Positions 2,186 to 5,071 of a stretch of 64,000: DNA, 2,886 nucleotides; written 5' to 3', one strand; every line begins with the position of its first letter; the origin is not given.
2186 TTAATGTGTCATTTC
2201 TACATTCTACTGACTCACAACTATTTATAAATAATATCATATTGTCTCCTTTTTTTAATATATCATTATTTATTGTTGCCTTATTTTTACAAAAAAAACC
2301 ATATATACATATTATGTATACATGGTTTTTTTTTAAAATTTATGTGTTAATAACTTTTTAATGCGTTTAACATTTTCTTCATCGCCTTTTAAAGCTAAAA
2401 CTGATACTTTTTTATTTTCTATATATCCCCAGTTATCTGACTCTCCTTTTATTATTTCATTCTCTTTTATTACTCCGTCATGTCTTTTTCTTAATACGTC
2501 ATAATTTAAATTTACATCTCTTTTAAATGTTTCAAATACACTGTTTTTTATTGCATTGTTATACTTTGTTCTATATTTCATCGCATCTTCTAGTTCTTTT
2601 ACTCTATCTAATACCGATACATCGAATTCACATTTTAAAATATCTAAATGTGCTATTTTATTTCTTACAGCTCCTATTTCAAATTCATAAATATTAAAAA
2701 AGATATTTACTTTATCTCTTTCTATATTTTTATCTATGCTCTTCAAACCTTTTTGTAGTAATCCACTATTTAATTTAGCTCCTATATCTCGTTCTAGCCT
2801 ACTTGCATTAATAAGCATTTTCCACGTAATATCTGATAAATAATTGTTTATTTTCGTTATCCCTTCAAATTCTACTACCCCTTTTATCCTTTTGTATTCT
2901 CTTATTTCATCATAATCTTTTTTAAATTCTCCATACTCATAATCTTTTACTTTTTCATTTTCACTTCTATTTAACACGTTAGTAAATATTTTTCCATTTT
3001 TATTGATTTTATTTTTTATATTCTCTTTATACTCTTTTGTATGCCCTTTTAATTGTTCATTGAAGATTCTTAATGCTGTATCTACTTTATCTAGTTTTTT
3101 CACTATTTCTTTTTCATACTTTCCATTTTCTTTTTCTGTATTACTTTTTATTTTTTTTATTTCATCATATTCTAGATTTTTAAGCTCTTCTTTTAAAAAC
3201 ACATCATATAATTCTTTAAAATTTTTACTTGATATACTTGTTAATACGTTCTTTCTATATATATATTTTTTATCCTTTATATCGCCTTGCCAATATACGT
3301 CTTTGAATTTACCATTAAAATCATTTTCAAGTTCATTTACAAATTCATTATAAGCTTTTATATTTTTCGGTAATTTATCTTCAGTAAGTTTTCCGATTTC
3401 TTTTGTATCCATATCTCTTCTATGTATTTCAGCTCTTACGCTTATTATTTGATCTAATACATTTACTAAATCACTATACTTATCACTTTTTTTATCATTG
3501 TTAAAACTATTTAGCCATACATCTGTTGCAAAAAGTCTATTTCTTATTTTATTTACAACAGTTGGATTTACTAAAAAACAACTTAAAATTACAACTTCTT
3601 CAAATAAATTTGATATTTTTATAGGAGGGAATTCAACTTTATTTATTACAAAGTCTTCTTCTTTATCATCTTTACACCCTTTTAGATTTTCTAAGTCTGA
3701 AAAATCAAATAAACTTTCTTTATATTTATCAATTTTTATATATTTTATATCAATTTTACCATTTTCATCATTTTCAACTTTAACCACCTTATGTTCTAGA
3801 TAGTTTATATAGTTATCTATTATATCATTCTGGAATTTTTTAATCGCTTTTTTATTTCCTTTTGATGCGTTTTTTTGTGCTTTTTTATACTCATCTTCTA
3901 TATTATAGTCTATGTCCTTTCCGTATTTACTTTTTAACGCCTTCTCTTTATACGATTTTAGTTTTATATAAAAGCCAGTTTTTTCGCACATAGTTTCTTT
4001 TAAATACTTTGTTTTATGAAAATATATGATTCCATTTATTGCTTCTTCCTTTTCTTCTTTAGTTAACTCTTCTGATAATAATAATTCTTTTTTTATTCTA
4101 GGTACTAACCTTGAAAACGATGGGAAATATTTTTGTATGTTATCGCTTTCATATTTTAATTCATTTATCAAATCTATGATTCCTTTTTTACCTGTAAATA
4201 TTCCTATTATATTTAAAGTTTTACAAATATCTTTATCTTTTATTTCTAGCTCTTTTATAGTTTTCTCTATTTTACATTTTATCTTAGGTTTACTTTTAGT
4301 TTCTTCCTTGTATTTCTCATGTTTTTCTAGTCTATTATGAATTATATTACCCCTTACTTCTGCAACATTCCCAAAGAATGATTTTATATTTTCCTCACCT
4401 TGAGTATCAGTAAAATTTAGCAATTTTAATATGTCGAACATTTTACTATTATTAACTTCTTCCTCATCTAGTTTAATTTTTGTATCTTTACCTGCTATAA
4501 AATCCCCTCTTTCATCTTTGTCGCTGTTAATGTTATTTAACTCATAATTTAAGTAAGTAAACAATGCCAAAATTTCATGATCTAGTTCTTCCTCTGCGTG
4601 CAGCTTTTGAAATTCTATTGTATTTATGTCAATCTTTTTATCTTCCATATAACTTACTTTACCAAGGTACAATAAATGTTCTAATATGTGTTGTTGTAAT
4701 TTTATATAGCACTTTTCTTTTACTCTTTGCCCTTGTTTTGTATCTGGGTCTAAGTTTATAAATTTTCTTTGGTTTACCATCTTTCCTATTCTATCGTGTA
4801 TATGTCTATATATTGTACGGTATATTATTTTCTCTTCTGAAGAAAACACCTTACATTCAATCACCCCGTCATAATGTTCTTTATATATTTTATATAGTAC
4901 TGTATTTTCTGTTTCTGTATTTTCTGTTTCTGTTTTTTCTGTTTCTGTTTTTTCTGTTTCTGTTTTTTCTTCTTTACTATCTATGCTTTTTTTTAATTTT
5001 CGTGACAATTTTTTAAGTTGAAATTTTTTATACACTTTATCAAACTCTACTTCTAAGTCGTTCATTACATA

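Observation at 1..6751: Complete type VI-A (Cas13a/C2c2) RNA-targeting CRISPR-Cas locus with its own adaptation module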

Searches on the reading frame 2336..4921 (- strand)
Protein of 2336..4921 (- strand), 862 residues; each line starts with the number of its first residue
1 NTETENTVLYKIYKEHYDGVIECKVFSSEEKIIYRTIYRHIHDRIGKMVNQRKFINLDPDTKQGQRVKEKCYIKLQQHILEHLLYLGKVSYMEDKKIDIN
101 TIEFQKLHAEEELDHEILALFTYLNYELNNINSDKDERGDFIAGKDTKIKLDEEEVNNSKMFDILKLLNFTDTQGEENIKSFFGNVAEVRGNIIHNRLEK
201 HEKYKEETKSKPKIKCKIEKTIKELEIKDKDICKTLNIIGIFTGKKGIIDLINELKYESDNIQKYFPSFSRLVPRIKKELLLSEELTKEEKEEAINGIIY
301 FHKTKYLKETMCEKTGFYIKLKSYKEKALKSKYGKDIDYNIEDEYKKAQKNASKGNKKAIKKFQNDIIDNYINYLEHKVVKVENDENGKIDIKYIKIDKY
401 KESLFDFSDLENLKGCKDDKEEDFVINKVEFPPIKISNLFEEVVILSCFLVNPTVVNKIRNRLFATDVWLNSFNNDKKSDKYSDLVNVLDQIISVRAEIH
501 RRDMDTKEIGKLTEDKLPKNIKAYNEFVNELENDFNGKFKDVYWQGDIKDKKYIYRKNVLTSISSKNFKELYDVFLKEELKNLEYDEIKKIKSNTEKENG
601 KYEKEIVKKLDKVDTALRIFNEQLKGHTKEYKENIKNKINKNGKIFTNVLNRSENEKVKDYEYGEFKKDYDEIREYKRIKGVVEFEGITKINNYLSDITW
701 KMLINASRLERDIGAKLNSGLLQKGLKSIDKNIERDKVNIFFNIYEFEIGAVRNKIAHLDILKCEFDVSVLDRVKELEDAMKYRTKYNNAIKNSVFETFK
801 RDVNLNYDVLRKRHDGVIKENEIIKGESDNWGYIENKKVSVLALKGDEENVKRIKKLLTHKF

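Call 29: search_protein_representatives(protein=window:2336-4921:-)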
Query: 862 residues. Proteins with E-value up to 0.001 (for the whole library): 27; up to 1e-10: 24; up to 1e-30: 16. The best 27 are listed.
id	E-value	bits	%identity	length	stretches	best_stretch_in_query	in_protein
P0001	0.0e+00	1857.3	100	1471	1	1-862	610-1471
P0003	2.0e-73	264.5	37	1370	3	4-615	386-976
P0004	2.1e-72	261.1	36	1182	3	4-614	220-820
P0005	5.9e-57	210.0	35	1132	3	6-609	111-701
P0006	1.0e-56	209.3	34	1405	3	7-639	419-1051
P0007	9.1e-56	206.1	36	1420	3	6-549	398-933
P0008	8.8e-54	199.5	34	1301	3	6-570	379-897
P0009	5.9e-53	196.8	33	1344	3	6-612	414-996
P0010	3.2e-50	187.7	32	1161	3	5-675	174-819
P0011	3.7e-50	187.5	36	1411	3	6-604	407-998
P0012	3.0e-46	174.6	31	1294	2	4-626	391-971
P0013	3.8e-44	167.6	28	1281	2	6-497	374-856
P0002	1.5e-43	165.6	36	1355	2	471-852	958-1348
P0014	3.8e-37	144.5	36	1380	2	524-861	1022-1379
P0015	1.3e-33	132.8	34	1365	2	6-616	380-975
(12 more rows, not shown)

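Call 51: search_protein_families(library=ncbifam, proteins=[P0003, P0007], max_evalue=0.01)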
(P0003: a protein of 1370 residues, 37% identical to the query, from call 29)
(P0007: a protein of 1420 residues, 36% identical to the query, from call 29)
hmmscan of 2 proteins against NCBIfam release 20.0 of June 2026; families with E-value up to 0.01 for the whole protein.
P0003 (1370 aa): 1 family
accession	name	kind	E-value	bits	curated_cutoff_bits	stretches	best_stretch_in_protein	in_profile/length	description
NF038188.1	cas13A_C2c2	equivalog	3.5e-25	88.3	150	2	1018-1333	851-1148/1192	type VI-A CRISPR-associated RNA-guided ribonuclease Cas13a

P0007 (1420 aa): 1 family
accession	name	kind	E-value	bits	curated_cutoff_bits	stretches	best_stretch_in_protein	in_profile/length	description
NF038188.1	cas13A_C2c2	equivalog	1.1e-26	93.3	150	2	224-858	110-768/1192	type VI-A CRISPR-associated RNA-guided ribonuclease Cas13a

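Call 60: predict_structure(alignment_id=A4)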
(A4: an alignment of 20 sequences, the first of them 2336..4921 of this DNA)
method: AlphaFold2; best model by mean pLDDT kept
length: 862 residues; sequences in the alignment: 20
mean_pLDDT: 75.5   pTM: 0.77
mean pLDDT of the five models: 75.5, 74.6, 72.1, 70.3, 70.2
residues with pLDDT >= 90: 62; 70-90: 566; 50-70: 159; < 50: 75
segments of 3 or more residues with pLDDT < 50: 1-6, 393-399, 504-509, 594-599, 722-748, 814-829
pLDDT, mean of each block of 10 residues (from residue 1): 44 61 66 76 69 66 76 79 79 78 85 91 85 59 63 65 79 71 87 82 74 77 85 83 82 72 83 85 79 86 88 82 88 87 86 79 90 71 51 47 74 63 81 80 91 87 87 67 86 78 48 60 84 84 71 77 78 89 80 52 73 86 81 85 86 82 90 87 88 90 86 70 45 40 46 72 78 82 74 88 82 47 41 77 76 88 79
secondary structure, 60 per line:
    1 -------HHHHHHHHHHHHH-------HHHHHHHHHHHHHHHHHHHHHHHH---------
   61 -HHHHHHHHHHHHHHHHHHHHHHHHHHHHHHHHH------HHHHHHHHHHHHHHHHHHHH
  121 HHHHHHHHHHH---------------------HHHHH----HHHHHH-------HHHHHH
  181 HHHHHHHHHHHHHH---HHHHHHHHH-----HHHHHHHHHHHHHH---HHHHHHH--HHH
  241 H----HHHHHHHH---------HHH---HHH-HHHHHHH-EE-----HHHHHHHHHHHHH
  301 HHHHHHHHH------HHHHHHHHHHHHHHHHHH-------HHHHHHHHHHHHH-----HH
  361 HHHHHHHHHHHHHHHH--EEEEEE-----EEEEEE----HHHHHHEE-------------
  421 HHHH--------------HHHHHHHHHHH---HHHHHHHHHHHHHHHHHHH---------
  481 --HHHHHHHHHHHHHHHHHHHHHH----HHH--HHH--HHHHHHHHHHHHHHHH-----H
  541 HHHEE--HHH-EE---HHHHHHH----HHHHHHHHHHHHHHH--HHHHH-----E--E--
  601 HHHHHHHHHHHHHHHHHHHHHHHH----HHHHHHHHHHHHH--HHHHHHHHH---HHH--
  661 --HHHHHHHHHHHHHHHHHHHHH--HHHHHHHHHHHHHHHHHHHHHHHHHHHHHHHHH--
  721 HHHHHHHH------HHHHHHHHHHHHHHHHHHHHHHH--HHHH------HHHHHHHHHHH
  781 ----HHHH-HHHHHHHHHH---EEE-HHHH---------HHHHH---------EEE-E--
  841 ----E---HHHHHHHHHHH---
elements in order (helices of 4 or more, strands of 3 or more residues): H8-20 H28-51 H62-94 H101-131 H153-157 H162-167 H175-194 H198-206 H212-225 H229-235 H238-241 H246-253 H273-279 H288-309 H316-333 H341-353 H359-376 E379-384 E390-395 H400-405 H421-424 H439-449 H453-471 H483-504 H519-534 H540-543 H557-563 H568-582 H585-589 H601-624 H629-641 H644-652 H663-683 H686-718 H721-728 H735-757 H760-763 H770-780 H785-788 H790-799 E803-805 H807-810 H820-824 E834-836 H849-859

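Call 63: fold_search(model_id=the predicted structure, library=pdb)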
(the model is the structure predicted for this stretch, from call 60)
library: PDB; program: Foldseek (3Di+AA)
matches with E <= 10: 55; with E <= 0.001: 24
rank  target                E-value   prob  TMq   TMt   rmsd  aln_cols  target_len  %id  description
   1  7dmq_A                4.0e-26  1.00  0.67  0.62   8.1       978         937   28  Cryo-EM structure of LshCas13a-crRNA-anti-tag RNA complex (released 2021-02-10)
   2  5wtk_A                5.5e-24  1.00  0.74  0.54   6.1       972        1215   27  Crystal structure of RNP complex (released 2017-02-08)
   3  5wtj_A                1.6e-23  1.00  0.56  0.49  17.1      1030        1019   26  Crystal structure of an endonuclease (released 2017-02-08)
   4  5wtj_B                2.4e-22  1.00  0.61  0.53  12.1      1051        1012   25  Crystal structure of an endonuclease (released 2017-02-08)
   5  5xwy_A                1.4e-11  1.00  0.56  0.45  10.4       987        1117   16  Electron cryo-microscopy structure of LbuCas13a-crRNA binary complex (released 2017-09-13)
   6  5xwp_A                2.3e-10  1.00  0.52  0.42  10.8       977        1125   16  Crystal structure of LbuCas13a-crRNA-target RNA ternary complex (released 2017-09-13)
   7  6vrb_A                4.8e-10  1.00  0.62  0.53   7.3       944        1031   14  Cryo-EM structure of AcrVIA1-Cas13(crRNA) complex (released 2020-06-10)
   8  9mvs_A                5.7e-10  1.00  0.52  0.42  11.9       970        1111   16  Activated Leptotrichia buccalis (Lbu) CRISPR-Cas13a bound to AI-designed anti-CRISPR AIcrVIA1 (released 2026-02-25)
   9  8zty_A                7.6e-10  1.00  0.53  0.50   8.8       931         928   15  Cryo-EM structure of the Cas13a-rAcrVIA1 complex (released 2025-04-23)
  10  5xwp_B                3.8e-09  1.00  0.51  0.41  12.0       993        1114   15  Crystal structure of LbuCas13a-crRNA-target RNA ternary complex (released 2017-09-13)
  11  8ewg_A                5.1e-09  1.00  0.51  0.44  12.2      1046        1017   13  Cryo-EM structure of a riboendonclease (released 2023-08-30)
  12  7os0_A                8.5e-09  1.00  0.45  0.36  10.5       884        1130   11  Structure of the Rhodobacter capsulatus Cas13a-crRNA binary complex (released 2022-01-19)
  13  7os0_C                1.3e-08  1.00  0.45  0.36  10.7       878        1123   11  Structure of the Rhodobacter capsulatus Cas13a-crRNA binary complex (released 2022-01-19)
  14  8h4u                  1.4e-08  1.00  0.52  0.47  10.3       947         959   13  Cryo-EM structure of a riboendonuclease (released 2023-08-30)
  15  6vrc_A                1.5e-08  1.00  0.55  0.48   9.7       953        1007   14  Cryo-EM structure of Cas13(crRNA) (released 2020-06-10)
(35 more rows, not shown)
